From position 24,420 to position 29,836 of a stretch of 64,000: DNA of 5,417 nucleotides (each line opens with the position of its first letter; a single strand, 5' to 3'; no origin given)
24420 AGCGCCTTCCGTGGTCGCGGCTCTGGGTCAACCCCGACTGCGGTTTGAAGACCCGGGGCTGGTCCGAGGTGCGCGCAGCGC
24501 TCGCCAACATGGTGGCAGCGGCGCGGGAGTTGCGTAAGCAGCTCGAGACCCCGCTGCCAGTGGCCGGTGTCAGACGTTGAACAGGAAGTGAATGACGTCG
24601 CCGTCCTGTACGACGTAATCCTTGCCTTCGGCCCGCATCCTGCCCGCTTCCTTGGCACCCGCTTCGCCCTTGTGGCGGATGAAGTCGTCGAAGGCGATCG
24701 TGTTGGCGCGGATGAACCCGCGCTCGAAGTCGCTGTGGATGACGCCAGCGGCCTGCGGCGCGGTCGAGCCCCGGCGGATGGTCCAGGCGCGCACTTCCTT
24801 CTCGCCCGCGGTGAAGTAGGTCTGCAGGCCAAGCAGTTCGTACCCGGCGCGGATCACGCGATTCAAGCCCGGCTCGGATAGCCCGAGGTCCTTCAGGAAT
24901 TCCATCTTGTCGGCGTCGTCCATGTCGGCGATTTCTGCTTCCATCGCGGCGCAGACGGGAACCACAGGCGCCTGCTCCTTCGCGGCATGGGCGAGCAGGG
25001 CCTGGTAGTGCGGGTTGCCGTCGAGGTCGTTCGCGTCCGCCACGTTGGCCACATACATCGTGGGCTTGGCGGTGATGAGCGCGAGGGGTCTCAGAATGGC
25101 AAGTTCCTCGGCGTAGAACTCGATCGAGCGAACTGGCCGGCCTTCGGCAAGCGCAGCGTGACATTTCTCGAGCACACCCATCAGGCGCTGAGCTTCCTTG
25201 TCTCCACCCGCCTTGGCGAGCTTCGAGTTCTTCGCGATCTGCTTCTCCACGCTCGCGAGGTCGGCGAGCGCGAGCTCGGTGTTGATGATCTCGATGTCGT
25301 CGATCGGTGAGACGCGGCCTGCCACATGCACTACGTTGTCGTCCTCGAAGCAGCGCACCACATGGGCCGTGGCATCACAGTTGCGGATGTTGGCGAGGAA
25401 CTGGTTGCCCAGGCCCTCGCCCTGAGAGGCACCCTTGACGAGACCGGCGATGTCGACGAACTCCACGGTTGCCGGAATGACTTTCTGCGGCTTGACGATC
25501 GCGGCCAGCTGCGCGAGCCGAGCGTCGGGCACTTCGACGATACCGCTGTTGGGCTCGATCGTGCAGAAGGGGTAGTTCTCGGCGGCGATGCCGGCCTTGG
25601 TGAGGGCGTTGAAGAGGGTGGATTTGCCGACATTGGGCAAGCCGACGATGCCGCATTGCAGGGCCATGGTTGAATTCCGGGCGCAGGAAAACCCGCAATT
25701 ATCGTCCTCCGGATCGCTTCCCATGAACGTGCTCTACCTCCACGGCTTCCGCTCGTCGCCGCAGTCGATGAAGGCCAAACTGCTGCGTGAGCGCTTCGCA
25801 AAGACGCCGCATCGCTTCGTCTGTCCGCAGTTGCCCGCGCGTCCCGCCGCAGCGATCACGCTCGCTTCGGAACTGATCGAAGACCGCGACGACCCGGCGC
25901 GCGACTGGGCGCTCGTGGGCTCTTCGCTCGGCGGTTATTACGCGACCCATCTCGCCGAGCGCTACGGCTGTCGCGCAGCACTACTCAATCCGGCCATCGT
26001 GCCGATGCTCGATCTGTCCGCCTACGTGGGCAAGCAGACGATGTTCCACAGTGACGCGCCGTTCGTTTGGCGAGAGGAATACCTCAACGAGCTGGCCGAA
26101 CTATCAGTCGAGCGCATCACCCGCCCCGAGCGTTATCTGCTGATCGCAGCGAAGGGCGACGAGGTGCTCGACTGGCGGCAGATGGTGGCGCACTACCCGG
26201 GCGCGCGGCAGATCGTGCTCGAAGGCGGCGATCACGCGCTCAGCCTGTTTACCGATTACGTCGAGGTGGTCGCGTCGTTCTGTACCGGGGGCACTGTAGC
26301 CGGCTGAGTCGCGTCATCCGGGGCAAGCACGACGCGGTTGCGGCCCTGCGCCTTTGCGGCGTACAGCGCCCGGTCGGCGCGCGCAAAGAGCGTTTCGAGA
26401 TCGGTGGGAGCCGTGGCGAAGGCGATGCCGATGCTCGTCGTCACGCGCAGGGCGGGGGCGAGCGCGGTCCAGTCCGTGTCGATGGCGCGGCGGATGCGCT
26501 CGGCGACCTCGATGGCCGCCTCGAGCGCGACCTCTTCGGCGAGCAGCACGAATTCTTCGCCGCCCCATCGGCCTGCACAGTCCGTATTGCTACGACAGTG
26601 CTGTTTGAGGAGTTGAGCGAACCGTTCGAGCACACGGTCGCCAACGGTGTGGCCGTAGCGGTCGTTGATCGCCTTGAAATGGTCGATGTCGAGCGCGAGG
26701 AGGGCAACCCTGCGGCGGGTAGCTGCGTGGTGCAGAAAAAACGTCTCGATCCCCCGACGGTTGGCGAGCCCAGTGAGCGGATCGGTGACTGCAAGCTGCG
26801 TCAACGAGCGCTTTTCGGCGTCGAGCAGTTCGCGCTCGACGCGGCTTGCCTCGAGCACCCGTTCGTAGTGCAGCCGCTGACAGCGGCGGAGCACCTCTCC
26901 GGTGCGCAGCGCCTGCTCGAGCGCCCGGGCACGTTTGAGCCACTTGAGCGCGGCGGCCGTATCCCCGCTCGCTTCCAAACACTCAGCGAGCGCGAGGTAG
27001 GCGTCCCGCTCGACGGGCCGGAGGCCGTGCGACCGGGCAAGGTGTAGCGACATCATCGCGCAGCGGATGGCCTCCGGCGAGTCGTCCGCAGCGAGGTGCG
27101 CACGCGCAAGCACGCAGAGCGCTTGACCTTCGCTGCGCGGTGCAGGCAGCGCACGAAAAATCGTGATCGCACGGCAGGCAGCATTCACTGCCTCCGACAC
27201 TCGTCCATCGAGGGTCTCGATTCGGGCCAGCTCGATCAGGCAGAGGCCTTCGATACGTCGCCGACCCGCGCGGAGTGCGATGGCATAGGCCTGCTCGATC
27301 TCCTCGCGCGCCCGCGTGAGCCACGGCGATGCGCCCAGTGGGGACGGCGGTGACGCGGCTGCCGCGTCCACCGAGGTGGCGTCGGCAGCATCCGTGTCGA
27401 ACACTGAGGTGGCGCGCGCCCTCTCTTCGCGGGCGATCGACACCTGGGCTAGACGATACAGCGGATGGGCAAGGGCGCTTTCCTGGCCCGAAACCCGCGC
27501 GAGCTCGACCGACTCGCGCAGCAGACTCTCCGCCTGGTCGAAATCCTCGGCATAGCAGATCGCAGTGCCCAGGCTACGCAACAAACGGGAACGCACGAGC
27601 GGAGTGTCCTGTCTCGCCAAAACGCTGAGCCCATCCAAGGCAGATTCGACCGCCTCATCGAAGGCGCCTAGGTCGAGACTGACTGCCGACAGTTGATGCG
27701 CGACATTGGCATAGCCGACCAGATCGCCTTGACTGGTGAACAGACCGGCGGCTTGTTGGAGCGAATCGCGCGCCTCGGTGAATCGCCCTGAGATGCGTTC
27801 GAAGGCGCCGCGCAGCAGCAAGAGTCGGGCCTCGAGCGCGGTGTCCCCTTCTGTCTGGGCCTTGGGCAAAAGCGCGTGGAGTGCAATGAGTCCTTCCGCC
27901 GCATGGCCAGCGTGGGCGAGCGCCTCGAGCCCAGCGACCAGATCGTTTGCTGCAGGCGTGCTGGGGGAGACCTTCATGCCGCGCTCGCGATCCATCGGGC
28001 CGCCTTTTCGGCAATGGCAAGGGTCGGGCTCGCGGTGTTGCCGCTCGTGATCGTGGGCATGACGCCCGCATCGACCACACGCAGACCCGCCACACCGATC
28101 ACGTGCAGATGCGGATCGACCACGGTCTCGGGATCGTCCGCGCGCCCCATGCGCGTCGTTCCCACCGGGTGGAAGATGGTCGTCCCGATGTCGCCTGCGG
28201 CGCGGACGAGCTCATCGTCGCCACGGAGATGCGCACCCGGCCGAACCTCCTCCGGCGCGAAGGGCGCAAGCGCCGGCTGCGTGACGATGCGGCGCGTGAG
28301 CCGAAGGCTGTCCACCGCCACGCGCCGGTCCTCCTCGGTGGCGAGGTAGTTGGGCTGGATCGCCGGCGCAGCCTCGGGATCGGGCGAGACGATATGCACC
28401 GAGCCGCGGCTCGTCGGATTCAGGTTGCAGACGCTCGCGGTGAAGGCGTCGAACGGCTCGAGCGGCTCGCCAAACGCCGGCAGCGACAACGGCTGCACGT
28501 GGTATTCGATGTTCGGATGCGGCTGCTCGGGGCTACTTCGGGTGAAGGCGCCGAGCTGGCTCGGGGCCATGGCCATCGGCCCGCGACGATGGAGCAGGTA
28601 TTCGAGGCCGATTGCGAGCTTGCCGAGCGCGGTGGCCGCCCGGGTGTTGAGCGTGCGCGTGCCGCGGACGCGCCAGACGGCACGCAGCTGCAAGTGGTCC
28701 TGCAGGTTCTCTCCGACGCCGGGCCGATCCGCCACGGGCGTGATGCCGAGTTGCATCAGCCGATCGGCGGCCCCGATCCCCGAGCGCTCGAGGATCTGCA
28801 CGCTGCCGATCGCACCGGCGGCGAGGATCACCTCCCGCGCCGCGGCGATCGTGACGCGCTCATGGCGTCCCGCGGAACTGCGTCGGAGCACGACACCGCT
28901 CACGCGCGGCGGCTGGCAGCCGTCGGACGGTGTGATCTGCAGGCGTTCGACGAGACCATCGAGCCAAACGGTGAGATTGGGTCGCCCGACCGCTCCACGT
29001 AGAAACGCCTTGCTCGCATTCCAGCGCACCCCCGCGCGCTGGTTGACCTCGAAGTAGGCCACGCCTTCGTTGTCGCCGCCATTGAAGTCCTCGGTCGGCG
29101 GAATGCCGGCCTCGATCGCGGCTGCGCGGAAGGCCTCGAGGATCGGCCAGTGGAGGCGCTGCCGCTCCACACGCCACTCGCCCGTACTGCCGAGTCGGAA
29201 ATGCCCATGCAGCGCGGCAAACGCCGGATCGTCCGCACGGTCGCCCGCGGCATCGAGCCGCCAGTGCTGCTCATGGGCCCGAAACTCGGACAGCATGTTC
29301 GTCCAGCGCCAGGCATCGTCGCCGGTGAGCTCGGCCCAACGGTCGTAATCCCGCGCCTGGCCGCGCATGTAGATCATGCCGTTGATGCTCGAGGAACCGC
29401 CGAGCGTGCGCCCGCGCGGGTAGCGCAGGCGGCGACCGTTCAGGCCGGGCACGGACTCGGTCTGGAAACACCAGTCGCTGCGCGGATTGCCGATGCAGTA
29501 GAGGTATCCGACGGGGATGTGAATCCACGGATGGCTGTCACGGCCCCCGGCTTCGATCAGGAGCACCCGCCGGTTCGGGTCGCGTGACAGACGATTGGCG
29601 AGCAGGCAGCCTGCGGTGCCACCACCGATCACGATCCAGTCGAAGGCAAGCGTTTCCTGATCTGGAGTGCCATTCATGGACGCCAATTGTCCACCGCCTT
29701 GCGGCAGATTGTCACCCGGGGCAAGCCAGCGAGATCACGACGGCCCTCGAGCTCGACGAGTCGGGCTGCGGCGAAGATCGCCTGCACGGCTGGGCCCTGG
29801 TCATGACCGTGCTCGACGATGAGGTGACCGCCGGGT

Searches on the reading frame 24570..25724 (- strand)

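Call 55: search_protein_families(library=pfam, proteins=[window:24570-25724:-], max_evalue=0.0001)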
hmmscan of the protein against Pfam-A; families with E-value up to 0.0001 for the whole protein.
window:24570-25724:- (384 aa): 3 families
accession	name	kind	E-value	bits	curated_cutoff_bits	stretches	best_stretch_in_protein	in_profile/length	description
PF06071.19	YchF-GTPase_C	-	2.7e-40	136.8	27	1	300-383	1-84/84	Protein of unknown function (DUF933)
PF01926.29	MMR_HSR1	-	9e-22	77.8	21.9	1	24-126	2-85/113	50S ribosome-binding GTPase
PF02421.24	FeoB_N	-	2.1e-08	34.3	27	1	24-67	3-46/156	Ferrous iron transport protein B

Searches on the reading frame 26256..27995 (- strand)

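Call 55: search_protein_families(library=pfam, proteins=[window:26256-27995:-], max_evalue=0.0001)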
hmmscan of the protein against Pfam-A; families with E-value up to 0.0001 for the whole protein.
window:26256-27995:- (579 aa): 5 families
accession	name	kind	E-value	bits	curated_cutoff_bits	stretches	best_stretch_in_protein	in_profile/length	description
PF00990.26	GGDEF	-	2.5e-43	148.1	23.8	1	402-554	1-161/161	Diguanylate cyclase, GGDEF domain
PF13424.12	TPR_12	-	1e-17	64.5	30.1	2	56-121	3-70/77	Tetratricopeptide repeat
PF17874.7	TPR_MalT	-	2e-06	27.8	45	0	60-200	44-185/336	MalT-like TPR region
PF22335.1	Cas10-Cmr2_palm2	-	1e-05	26.1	27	1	430-555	2-132/133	Cas10/Cmr2, second palm domain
PF07719.23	TPR_2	-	2.2e-05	24.7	27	0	331-360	2-31/34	Tetratricopeptide repeat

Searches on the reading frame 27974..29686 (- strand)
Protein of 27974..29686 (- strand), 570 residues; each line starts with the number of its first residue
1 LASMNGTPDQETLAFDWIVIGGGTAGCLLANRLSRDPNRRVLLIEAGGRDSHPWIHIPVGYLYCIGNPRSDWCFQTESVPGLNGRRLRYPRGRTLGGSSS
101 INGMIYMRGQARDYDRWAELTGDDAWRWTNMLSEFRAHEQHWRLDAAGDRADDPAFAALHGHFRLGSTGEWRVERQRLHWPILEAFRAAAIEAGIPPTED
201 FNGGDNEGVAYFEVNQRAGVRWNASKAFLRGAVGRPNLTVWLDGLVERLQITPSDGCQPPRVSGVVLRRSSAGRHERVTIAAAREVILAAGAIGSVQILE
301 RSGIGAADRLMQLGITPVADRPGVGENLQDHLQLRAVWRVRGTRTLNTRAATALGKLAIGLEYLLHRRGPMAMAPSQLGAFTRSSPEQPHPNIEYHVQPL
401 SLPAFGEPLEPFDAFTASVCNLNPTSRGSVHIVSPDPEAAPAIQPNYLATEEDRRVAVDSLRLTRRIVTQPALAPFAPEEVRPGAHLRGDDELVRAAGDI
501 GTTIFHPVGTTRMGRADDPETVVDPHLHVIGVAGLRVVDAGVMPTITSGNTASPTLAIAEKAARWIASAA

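Call 55: search_protein_families(library=pfam, proteins=[window:27974-29686:-], max_evalue=0.0001)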
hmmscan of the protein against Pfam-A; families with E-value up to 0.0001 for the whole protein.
window:27974-29686:- (570 aa): 3 families
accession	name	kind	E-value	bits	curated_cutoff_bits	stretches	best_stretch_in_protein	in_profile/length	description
PF00732.25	GMC_oxred_N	-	3.2e-43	148.5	23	1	16-332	2-217/218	GMC oxidoreductase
PF05199.19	GMC_oxred_C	-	3.5e-36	125.2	24.6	1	424-559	1-139/139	GMC oxidoreductase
PF00890.30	FAD_binding_2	-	1.7e-06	27.9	20.4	0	16-49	1-33/414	FAD binding domain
